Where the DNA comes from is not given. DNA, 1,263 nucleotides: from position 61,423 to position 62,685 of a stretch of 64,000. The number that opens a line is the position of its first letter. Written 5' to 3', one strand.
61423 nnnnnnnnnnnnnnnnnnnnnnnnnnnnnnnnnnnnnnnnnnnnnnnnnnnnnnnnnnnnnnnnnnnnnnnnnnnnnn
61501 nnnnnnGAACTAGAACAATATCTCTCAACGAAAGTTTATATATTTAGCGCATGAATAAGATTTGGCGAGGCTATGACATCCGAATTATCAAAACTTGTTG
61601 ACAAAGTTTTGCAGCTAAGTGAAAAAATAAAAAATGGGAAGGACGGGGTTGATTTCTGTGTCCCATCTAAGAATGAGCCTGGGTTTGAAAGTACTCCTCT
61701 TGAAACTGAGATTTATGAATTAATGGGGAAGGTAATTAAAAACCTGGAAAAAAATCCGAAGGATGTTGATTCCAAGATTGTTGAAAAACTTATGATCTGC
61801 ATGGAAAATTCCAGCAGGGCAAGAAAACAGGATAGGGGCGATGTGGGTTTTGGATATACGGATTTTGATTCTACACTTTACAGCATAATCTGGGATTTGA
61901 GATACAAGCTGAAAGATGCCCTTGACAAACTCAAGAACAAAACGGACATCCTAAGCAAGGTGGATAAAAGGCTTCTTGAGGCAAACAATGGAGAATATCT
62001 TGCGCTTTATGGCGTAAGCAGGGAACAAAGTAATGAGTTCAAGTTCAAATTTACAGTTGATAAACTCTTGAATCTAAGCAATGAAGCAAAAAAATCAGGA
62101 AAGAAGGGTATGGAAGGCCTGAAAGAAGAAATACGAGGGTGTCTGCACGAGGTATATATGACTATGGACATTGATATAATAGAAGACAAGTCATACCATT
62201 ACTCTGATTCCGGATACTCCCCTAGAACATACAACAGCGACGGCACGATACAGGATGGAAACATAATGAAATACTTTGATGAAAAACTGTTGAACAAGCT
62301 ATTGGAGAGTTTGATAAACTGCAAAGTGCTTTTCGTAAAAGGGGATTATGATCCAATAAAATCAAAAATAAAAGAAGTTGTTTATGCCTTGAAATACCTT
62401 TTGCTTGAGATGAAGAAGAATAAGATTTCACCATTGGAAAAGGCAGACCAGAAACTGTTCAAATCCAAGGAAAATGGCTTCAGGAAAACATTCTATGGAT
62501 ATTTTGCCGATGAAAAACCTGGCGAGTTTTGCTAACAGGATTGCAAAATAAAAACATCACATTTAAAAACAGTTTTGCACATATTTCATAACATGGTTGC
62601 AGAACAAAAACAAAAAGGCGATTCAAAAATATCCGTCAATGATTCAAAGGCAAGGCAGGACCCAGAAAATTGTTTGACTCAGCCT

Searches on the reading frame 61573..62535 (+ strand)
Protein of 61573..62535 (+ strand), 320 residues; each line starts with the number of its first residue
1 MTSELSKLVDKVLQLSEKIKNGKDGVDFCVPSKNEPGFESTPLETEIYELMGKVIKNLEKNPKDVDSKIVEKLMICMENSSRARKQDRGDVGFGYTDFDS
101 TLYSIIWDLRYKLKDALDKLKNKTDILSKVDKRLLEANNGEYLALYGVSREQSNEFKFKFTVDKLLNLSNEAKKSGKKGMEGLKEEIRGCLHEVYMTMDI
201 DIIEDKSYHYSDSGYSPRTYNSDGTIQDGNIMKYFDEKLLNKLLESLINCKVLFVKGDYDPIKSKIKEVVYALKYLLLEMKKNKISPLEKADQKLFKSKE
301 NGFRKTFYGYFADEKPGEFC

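Call 20: search_protein_families(library=pfam, proteins=[window:61573-62535:+])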
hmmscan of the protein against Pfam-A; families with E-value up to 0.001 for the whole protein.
window:61573-62535:+ (320 aa): 0 families

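Call 39: search_protein_families(library=ncbifam, proteins=[window:61573-62535:+])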
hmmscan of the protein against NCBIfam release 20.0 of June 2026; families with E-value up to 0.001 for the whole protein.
window:61573-62535:+ (320 aa): 0 families

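Call 59: find_encoding_contigs(protein=window:61573-62535:+, flank=10000, max_places=2)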
Protein window:61573-62535:+ (320 aa): 1 contig read that carries it; 1 place shown.
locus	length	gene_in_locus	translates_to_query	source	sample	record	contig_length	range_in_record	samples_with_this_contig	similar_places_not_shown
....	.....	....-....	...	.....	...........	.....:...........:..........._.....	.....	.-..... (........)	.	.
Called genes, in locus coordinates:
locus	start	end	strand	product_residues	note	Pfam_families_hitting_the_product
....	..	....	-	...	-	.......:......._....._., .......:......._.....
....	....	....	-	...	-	-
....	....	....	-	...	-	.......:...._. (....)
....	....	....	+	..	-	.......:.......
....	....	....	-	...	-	-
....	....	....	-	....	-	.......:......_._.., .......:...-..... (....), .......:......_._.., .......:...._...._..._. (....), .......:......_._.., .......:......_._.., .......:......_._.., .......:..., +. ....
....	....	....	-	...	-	-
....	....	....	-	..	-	-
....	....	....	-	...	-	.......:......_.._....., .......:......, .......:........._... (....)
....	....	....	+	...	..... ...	-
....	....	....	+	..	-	-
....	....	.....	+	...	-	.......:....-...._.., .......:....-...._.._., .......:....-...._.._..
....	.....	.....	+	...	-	?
